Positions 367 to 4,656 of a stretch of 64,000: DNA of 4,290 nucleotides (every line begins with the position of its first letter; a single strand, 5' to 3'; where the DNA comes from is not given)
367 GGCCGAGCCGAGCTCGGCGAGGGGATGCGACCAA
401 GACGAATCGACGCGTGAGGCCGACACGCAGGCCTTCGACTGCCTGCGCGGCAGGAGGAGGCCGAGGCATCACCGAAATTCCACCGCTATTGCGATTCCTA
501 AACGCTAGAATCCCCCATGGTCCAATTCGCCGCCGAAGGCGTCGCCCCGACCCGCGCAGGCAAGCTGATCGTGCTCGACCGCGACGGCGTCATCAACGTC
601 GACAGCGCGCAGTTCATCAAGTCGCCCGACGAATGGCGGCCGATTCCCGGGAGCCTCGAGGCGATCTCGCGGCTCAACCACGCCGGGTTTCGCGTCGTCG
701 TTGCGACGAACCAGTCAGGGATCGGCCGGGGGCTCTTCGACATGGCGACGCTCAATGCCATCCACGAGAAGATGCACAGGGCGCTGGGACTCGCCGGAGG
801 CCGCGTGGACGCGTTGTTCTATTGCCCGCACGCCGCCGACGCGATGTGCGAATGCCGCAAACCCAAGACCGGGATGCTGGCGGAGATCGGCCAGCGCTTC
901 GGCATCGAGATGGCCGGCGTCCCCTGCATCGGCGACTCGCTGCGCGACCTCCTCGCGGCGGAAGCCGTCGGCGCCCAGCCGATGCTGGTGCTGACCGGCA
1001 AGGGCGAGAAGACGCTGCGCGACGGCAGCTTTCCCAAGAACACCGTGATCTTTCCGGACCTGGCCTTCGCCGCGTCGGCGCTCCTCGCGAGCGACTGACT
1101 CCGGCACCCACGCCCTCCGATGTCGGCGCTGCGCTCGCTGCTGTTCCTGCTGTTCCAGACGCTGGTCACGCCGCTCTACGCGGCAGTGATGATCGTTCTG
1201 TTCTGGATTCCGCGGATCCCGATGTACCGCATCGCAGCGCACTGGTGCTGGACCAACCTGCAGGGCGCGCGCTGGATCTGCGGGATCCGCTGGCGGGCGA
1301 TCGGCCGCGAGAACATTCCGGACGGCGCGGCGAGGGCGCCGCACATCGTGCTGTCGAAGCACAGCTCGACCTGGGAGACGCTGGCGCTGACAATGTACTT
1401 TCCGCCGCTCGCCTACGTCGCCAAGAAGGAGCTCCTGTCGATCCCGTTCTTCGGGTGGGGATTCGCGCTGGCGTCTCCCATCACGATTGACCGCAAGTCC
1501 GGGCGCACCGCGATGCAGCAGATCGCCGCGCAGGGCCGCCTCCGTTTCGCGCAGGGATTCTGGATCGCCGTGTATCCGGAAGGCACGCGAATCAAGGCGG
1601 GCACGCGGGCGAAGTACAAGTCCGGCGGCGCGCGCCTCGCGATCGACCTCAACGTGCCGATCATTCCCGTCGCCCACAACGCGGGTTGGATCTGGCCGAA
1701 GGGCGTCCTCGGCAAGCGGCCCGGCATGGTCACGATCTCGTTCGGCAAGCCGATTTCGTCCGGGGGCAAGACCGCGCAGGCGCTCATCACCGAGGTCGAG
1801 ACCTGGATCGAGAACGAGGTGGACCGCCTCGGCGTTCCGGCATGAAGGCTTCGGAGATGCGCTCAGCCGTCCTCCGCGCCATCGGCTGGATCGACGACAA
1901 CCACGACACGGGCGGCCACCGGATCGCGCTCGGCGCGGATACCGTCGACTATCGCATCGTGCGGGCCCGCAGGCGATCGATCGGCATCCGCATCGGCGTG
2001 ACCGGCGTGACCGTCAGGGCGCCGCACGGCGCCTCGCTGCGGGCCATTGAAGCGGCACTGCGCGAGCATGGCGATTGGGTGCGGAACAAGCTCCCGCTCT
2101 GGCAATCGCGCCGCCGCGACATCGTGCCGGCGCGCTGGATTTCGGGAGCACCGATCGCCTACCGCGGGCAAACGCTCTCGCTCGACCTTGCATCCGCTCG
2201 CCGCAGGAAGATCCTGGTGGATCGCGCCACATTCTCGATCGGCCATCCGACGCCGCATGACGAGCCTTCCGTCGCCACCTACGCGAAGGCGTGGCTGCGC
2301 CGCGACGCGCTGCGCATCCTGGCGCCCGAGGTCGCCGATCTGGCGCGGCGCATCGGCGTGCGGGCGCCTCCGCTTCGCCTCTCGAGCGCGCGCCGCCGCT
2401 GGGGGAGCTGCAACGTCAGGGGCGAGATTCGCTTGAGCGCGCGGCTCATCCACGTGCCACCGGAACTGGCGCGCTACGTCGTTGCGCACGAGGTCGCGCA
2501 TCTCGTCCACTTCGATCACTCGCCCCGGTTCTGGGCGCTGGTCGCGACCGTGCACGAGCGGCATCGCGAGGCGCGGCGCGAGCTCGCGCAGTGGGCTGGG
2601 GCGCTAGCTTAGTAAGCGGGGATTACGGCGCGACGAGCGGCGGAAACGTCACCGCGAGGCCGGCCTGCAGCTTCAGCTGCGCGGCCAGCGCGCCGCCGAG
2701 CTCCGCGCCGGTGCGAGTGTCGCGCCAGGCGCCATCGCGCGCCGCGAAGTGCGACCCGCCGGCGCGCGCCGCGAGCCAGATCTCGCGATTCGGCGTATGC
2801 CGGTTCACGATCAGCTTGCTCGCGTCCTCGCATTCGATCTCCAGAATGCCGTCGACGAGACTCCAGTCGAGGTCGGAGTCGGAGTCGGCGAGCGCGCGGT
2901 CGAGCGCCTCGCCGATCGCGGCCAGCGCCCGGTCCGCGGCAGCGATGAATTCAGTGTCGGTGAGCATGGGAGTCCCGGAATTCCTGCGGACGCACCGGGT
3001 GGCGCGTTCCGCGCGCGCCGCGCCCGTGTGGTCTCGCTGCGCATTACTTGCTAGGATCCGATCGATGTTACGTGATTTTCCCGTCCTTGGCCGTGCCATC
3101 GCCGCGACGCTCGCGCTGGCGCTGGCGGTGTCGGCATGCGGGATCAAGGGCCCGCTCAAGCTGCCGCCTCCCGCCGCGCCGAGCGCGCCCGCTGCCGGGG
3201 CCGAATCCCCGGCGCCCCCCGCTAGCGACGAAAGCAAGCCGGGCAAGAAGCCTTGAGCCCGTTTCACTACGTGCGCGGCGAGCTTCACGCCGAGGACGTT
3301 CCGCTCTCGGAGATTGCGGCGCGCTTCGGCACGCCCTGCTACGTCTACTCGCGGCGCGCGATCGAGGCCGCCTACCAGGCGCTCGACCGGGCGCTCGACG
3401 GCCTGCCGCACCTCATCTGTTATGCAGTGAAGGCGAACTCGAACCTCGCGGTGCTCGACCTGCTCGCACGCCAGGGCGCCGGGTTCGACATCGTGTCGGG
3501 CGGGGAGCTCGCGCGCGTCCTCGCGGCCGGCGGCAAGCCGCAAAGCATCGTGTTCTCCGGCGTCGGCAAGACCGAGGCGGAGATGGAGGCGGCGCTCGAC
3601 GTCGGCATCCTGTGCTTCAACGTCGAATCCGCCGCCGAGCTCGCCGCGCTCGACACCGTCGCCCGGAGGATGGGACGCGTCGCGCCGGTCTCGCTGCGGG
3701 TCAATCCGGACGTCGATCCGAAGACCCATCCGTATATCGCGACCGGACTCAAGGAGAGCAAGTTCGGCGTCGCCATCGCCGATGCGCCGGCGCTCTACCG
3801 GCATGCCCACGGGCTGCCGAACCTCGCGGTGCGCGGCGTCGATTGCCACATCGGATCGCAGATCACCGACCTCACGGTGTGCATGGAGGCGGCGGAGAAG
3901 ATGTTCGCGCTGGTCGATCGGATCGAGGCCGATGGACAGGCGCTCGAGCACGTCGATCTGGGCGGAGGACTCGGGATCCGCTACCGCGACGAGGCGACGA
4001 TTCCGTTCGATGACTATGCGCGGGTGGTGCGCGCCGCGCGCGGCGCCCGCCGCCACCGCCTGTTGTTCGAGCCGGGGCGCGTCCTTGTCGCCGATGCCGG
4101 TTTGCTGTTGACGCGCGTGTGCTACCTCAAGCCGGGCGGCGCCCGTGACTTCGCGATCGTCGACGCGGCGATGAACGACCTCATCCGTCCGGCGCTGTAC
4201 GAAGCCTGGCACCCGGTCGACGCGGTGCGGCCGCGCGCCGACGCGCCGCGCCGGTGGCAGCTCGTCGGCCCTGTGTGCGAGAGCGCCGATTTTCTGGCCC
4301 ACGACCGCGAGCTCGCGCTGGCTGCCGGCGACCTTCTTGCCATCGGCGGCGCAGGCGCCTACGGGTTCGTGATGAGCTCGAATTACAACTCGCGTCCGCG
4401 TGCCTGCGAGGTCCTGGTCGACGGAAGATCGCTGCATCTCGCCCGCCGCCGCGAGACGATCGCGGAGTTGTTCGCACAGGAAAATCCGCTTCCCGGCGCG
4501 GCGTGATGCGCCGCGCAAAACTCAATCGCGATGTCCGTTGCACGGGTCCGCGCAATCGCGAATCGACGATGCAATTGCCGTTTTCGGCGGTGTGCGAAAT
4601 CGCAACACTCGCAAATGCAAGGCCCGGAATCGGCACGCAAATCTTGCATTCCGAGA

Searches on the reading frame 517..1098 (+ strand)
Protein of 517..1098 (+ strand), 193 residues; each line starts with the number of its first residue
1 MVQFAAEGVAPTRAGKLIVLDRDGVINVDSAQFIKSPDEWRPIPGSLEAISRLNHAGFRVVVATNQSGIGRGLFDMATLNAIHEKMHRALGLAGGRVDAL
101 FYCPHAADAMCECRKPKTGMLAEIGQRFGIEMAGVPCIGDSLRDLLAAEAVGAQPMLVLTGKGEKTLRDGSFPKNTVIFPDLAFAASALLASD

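Call 29: search_protein_families(library=pfam, proteins=[window:517-1098:+], max_evalue=0.00001)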
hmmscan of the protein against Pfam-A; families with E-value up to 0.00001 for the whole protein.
window:517-1098:+ (193 aa): 4 families
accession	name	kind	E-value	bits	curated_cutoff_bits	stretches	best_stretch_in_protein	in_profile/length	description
PF13242.12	Hydrolase_like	-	2.3e-11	43.9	22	1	113-183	2-73/75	HAD-hyrolase-like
PF00702.32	Hydrolase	-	8.6e-09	36.5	26.4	1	25-152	82-191/191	haloacid dehalogenase-like hydrolase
PF08645.17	PNK3P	-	8e-08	32.6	22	1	23-128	8-109/161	Polynucleotide kinase 3 phosphatase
PF13419.12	HAD_2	-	3.5e-06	27.7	23.8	0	111-155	131-175/178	Haloacid dehalogenase-like hydrolase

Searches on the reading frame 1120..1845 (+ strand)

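Call 29: search_protein_families(library=pfam, proteins=[window:1120-1845:+], max_evalue=0.00001)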
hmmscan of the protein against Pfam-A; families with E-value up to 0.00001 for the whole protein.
window:1120-1845:+ (241 aa): 1 family
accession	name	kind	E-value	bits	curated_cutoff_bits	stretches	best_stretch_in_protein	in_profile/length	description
PF01553.26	Acyltransferase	-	1.6e-20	73.7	23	1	61-186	5-131/132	Acyltransferase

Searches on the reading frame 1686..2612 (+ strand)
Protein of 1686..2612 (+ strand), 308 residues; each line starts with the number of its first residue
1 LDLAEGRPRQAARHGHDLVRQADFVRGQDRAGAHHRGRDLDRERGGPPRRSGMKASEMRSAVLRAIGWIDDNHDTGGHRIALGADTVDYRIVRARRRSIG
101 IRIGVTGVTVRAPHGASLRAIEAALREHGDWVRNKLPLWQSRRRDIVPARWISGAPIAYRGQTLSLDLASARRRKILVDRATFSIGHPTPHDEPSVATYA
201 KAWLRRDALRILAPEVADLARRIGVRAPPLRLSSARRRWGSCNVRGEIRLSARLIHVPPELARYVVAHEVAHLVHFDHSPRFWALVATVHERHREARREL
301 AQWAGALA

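Call 29: search_protein_families(library=pfam, proteins=[window:1686-2612:+], max_evalue=0.00001)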
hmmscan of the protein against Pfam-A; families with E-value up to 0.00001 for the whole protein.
window:1686-2612:+ (308 aa): 1 family
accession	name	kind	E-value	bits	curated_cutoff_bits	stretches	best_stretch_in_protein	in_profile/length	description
PF01863.23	YgjP-like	-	3.3e-49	168.1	26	1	97-302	1-206/207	YgjP-like, metallopeptidase domain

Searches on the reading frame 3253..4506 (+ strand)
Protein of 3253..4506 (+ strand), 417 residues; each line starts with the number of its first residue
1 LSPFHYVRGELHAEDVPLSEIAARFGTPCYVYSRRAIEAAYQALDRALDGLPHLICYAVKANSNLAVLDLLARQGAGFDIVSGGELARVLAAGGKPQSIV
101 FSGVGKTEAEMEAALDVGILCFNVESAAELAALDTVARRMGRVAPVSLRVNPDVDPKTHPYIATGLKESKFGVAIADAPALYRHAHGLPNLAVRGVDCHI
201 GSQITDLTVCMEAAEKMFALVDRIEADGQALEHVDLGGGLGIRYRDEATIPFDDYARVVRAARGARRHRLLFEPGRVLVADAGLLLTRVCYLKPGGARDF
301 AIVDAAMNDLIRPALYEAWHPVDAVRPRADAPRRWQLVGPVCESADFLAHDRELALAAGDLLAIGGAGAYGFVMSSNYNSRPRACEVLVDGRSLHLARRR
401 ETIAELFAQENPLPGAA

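Call 29: search_protein_families(library=pfam, proteins=[window:3253-4506:+], max_evalue=0.00001)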
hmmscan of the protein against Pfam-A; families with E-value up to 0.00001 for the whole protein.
window:3253-4506:+ (417 aa): 3 families
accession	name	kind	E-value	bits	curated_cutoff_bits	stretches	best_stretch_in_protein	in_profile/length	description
PF02784.22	Orn_Arg_deC_N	-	2e-67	227.6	23.4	1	35-280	2-247/247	Pyridoxal-dependent decarboxylase, pyridoxal binding domain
PF00278.28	Orn_DAP_Arg_deC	-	1.7e-25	89.6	23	1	29-368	1-95/95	Pyridoxal-dependent decarboxylase, C-terminal sheet domain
PF01168.26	Ala_racemase_N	-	5.1e-07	30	24.1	1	35-232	4-189/220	Alanine racemase, N-terminal domain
